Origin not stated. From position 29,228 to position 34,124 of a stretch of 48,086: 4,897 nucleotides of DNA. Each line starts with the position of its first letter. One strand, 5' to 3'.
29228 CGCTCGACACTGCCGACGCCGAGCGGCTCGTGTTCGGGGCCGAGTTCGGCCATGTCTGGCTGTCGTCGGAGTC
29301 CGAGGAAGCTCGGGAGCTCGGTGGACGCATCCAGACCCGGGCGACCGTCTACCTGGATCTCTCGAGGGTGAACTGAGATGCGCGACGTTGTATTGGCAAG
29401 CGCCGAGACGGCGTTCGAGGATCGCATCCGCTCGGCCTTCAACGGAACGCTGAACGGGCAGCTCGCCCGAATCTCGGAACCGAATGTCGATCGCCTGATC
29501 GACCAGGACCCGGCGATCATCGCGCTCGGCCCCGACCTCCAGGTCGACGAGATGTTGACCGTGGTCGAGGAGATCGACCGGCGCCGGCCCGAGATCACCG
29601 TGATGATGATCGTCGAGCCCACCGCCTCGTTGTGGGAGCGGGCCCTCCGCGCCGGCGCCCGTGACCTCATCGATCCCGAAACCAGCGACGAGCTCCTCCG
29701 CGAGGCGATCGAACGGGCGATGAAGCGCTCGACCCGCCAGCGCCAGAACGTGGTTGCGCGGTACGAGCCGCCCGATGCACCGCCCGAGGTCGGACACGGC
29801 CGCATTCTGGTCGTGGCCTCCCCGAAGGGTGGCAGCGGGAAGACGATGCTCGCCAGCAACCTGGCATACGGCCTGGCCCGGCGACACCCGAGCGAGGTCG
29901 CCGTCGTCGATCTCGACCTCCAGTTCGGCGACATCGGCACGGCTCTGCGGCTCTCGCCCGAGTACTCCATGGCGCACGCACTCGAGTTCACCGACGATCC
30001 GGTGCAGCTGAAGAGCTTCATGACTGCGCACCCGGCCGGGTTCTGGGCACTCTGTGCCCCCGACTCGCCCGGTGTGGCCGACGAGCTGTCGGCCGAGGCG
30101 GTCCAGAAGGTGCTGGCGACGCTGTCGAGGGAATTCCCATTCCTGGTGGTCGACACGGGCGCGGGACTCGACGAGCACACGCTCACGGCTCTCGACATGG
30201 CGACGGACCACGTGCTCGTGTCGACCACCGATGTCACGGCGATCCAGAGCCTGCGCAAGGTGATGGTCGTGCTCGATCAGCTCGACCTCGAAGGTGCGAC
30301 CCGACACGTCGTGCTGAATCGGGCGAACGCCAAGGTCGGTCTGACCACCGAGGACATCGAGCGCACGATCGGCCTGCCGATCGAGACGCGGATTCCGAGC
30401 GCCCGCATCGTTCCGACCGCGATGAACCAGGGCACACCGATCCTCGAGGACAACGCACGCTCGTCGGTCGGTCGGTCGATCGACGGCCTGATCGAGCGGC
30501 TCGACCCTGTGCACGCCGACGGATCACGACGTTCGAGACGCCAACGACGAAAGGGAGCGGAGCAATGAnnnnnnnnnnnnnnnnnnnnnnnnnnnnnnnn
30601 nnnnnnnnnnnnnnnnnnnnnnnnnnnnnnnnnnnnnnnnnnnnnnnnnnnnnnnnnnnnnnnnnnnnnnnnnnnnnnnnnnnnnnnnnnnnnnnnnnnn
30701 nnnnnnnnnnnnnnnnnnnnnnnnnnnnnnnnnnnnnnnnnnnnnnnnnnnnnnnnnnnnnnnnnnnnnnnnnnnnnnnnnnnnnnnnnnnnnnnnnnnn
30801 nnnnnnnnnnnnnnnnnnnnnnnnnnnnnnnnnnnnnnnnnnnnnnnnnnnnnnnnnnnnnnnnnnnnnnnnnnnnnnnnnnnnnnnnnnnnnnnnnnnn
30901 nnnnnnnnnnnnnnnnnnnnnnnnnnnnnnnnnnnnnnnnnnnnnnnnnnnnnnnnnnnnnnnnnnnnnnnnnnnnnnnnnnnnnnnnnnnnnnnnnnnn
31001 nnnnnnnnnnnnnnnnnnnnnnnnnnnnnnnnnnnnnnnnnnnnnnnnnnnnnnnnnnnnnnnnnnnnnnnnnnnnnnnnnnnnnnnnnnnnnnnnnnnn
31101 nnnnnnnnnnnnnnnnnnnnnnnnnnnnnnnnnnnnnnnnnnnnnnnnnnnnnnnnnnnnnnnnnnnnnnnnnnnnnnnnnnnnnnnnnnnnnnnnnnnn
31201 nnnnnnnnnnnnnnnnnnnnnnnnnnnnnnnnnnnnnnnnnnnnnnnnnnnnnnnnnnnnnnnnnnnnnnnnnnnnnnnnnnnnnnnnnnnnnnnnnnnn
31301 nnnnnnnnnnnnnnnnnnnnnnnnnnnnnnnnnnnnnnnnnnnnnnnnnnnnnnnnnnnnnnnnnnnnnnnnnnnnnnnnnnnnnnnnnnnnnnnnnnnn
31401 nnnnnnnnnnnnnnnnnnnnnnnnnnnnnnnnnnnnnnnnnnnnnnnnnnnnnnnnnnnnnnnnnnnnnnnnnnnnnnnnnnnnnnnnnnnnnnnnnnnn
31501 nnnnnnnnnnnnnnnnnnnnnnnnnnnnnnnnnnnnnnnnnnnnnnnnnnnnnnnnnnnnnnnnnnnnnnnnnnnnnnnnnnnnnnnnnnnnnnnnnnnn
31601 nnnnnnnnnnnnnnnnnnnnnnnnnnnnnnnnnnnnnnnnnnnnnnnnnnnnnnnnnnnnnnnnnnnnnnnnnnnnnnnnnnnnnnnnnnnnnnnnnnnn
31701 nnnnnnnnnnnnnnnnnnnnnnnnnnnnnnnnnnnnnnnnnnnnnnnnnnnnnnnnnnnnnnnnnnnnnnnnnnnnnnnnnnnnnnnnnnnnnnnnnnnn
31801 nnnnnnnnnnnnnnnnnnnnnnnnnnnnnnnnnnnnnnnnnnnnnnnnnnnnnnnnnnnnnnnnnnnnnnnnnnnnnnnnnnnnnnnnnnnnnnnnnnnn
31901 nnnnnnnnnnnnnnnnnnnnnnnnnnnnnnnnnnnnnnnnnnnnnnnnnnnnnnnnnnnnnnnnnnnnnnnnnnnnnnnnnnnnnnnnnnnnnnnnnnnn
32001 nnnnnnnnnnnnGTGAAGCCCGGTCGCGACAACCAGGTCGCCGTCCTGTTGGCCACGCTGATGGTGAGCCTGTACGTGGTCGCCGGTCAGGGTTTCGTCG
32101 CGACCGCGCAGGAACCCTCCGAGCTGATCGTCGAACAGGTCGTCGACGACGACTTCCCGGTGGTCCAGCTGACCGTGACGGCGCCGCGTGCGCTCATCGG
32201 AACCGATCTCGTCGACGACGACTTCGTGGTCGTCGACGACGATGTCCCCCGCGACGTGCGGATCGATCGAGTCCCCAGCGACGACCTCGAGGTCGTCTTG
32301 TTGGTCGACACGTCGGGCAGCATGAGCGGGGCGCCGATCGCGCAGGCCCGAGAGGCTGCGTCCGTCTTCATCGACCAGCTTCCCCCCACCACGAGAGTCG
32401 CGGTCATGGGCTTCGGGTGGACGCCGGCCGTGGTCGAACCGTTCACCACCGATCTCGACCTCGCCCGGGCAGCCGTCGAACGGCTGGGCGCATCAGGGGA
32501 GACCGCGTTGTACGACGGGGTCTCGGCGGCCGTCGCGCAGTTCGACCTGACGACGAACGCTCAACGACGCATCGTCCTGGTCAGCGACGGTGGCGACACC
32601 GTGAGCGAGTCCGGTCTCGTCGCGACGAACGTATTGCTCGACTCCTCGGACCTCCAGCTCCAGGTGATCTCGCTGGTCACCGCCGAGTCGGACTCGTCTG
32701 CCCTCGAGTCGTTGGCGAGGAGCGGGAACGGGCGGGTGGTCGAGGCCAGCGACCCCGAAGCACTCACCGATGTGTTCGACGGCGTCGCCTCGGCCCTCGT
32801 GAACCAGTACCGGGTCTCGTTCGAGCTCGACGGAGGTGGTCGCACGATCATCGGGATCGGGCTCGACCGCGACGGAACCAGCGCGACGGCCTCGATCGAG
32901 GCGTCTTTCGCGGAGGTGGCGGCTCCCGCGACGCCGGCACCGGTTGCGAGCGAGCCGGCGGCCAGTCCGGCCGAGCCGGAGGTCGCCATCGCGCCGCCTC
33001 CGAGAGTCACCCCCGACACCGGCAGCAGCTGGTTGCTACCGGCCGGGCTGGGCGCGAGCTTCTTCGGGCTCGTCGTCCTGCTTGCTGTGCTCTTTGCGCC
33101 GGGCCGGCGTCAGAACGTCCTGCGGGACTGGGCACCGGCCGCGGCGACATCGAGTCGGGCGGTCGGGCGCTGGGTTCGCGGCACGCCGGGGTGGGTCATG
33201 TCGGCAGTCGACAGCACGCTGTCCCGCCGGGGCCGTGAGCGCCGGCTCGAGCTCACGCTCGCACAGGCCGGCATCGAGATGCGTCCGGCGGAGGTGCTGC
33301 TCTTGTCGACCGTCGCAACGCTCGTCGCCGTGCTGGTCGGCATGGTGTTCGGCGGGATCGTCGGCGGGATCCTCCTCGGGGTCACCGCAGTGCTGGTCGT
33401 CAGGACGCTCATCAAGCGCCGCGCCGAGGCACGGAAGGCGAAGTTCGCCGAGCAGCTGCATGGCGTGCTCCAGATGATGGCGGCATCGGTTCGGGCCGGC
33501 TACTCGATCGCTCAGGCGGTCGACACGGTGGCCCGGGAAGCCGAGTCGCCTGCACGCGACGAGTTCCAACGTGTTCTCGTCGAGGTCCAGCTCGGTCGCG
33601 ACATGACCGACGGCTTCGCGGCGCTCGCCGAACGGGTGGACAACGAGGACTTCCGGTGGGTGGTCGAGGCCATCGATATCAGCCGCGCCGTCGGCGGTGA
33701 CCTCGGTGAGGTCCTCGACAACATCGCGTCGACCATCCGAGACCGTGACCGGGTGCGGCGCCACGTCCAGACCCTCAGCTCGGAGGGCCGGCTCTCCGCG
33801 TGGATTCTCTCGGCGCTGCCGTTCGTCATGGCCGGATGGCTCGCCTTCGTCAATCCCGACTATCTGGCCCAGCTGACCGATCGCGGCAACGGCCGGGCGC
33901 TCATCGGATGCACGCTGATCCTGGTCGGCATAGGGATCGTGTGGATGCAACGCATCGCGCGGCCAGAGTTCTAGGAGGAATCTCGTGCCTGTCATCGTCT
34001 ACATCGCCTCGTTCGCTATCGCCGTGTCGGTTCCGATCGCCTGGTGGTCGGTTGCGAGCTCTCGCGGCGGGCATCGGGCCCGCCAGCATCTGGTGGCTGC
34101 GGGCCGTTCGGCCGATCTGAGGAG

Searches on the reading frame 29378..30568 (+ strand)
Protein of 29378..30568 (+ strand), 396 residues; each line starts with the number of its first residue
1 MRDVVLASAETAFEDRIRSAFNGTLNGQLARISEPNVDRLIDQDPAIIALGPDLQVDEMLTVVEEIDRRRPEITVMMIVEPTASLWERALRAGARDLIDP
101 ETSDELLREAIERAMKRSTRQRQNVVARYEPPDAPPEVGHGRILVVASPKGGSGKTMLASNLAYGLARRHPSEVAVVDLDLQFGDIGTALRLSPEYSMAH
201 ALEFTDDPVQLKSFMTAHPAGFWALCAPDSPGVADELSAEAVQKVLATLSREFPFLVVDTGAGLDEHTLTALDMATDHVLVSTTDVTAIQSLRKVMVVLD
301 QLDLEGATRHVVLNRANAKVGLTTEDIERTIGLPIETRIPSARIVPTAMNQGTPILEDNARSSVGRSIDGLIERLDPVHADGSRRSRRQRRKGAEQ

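Call 4: search_protein_families(library=pfam, proteins=[window:29378-30568:+], max_evalue=0.01)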
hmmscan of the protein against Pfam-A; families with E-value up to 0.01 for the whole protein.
window:29378-30568:+ (396 aa): 4 families
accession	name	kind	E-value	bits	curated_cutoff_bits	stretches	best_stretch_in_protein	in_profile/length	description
PF10609.15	ParA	-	7.4e-11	42.4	27.1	1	142-304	4-165/246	NUBPL iron-transfer P-loop NTPase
PF01656.29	CbiA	-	1.8e-10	41.3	25.4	1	144-355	1-125/125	CobQ/CobB/MinD/ParA nucleotide binding domain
PF13614.12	AAA_31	-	1.6e-09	38.4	27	1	142-302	2-167/177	AAA domain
PF09140.17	MipZ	-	5.5e-05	23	20.7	1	143-275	2-122/262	ATPase MipZ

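Call 5: search_protein_families(library=ncbifam, proteins=[window:29378-30568:+], max_evalue=0.001)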
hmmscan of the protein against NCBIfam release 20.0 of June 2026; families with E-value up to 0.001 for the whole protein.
window:29378-30568:+ (396 aa): 12 families
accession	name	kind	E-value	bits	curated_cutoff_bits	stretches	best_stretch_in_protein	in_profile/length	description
TIGR01969.1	minD_arch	subfamily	1.4e-22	80.1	201.75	1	142-376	1-231/251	cell division ATPase MinD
TIGR01968.1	minD_bact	equivalog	4.3e-22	78.7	212.9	1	142-375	2-236/261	septum site-determining protein MinD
TIGR03815.1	CpaE_hom_Actino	equivalog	2.5e-19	69.6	154.45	1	139-375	109-340/340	septum site-determining protein Ssd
NF041546.1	ParA_partition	equivalog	3.1e-15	56.3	180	2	143-182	1-39/203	ParA family partition ATPase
NF008079.0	PRK10818.1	equivalog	8.9e-14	51.5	508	1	142-375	3-246/270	septum site-determining protein MinD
NF041136.1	MrpORP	equivalog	2.3e-11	43.6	450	1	143-376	7-249/365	iron-sulfur cluster carrier protein MrpORP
NF047398.1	AAA_KGGVGR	domain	7.1e-08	33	90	1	142-182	3-42/190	KGGVGR-motif variant AAA ATPase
TIGR03371.1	cellulose_yhjQ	equivalog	1.5e-07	31.2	157.85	1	143-365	3-231/246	cellulose biosynthesis protein BcsQ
TIGR03018.1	pepcterm_TyrKin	hypoth_equivalog_domain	8.3e-07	28.5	230.65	1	139-302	33-199/207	XrtA-associated tyrosine autokinase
NF008669.0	PRK11670.1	equivalog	3.5e-05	22.9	348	1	99-301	67-266/369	iron-sulfur cluster carrier protein ApbC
TIGR03453.1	partition_RepA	equivalog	3.7e-05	22.7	348.45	0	122-196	87-157/387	plasmid partitioning protein RepA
NF010443.0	PRK13869.1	subfamily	0.00069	18.5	446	0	111-195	95-173/405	plasmid-partitioning protein RepA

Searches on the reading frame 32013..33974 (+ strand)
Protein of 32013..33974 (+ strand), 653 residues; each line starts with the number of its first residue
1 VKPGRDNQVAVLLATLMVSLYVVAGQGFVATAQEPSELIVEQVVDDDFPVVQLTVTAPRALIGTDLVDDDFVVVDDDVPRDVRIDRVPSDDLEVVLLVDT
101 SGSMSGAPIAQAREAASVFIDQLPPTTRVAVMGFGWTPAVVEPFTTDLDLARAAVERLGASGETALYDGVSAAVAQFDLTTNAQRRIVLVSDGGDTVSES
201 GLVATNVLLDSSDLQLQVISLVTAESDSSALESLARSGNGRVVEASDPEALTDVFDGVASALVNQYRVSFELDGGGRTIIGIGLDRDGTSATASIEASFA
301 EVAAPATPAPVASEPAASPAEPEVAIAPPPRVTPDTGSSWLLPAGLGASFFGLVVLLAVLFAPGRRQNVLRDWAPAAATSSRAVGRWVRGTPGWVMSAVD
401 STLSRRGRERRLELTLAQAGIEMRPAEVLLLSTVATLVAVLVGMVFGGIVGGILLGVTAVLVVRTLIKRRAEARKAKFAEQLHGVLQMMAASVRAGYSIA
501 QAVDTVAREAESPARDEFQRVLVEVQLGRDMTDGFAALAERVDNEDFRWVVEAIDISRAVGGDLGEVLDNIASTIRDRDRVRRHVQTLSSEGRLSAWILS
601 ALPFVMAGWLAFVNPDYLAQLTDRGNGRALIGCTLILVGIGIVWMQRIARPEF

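Call 4: search_protein_families(library=pfam, proteins=[window:32013-33974:+], max_evalue=0.01)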
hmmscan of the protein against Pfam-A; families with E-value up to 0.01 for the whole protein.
window:32013-33974:+ (653 aa): 5 families
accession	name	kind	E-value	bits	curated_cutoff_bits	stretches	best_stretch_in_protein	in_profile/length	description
PF00482.28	T2SSF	-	8.4e-18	65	25.2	1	486-610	2-123/125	Type II secretion system (T2SS), protein F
PF13519.12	VWA_2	-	1.7e-17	64.5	27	1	94-193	1-106/107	von Willebrand factor type A domain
PF00092.34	VWA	-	5.8e-16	59.6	23.8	1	94-256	2-173/174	von Willebrand factor type A domain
PF13768.12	VWA_3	-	3.2e-14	53.7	27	1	93-241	2-152/155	von Willebrand factor type A domain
PF05762.20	VWA_CoxE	-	0.00093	19.1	26.4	1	82-204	47-170/222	VWA domain containing CoxE-like protein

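Call 5: search_protein_families(library=ncbifam, proteins=[window:32013-33974:+], max_evalue=0.001)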
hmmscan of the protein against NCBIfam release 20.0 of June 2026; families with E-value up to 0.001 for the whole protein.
window:32013-33974:+ (653 aa): 5 families
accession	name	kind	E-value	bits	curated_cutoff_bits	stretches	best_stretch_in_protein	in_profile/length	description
TIGR03436.1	acidobact_VWFA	subfamily_domain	4.5e-16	59.2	81.25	1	51-272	12-292/324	VWA domain-containing protein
TIGR03788.1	marine_srt_targ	equivalog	8.2e-12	44.3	551.65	1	93-194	273-380/629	marine proteobacterial sortase target protein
NF010238.0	PRK13685.1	subfamily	1e-08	34.7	432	1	85-199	90-217/335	hypothetical protein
TIGR02442.1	Cob-chelat-sub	hypoth_equivalog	4.7e-08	31.9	779.45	1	70-202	454-590/641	putative cobaltochelatase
NF046075.1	UpsF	equivalog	2.4e-05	23.3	400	1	453-586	288-411/484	membrane pilin protein UpsF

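Call 50: search_protein_families(library=padloc, proteins=[window:32013-33974:+], max_evalue=0.001)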
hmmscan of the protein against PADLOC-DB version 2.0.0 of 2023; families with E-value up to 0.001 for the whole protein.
window:32013-33974:+ (653 aa): 0 families
